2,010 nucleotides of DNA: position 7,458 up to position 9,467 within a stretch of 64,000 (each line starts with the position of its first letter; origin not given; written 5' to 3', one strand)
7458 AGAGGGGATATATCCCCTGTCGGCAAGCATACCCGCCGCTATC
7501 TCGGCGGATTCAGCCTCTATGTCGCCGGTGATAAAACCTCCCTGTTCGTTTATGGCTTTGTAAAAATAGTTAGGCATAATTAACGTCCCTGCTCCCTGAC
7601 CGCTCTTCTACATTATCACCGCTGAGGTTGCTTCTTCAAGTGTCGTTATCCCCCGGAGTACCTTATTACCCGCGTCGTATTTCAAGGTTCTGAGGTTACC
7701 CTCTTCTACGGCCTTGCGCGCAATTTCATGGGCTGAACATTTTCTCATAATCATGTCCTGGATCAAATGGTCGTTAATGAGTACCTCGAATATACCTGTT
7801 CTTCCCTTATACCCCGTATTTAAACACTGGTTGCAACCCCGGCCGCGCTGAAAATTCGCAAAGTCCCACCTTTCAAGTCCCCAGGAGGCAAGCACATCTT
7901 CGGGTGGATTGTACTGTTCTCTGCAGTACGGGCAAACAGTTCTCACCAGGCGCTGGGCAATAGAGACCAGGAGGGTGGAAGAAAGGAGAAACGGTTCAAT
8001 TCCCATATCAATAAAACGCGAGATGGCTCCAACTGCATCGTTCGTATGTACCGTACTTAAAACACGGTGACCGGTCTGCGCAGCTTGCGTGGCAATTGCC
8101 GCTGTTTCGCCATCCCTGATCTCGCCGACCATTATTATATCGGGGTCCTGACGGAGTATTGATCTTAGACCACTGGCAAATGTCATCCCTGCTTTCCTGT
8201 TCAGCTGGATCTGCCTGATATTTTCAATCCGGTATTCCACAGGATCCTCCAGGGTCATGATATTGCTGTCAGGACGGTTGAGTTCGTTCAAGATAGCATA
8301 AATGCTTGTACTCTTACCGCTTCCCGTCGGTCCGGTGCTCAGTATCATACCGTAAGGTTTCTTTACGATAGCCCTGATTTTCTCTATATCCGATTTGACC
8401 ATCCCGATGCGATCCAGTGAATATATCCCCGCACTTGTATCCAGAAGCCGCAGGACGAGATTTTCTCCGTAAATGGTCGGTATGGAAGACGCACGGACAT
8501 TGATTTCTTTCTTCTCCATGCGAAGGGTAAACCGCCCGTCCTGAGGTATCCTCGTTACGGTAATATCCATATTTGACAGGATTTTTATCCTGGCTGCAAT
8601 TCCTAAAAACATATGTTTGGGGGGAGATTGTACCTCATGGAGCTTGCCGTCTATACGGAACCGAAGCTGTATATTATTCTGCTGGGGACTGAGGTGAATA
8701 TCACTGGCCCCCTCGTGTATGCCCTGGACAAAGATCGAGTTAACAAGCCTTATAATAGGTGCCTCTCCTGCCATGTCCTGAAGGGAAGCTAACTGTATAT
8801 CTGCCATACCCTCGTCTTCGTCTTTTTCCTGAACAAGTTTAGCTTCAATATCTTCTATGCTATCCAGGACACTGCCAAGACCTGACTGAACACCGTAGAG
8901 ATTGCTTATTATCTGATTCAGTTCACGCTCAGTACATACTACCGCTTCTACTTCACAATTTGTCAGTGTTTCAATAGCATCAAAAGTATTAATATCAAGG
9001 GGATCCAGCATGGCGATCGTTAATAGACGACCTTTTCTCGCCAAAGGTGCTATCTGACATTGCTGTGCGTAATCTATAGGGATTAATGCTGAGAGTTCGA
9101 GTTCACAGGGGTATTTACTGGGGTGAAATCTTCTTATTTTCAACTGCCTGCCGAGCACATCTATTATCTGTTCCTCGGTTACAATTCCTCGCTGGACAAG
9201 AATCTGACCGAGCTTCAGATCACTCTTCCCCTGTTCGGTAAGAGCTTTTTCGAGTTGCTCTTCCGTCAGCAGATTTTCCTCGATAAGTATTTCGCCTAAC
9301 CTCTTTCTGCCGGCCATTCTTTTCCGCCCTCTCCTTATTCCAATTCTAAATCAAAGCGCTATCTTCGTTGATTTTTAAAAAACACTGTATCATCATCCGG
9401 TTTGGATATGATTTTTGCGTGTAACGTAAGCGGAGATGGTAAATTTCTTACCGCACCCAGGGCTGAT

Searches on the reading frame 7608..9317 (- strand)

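Call 85: search_protein_families(library=pfam, max_evalue=0.000001, proteins=[window:7608-9317:-])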
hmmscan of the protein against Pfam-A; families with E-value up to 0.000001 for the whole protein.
window:7608-9317:- (569 aa): 2 families
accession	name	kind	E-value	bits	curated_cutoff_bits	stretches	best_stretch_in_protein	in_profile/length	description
PF00437.27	T2SSE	-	1.3e-130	435.8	24.9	1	183-563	3-368/370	Type II/IV secretion system protein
PF05157.20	MshEN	-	1.2e-13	51.2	23.1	1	62-145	4-88/90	MshEN domain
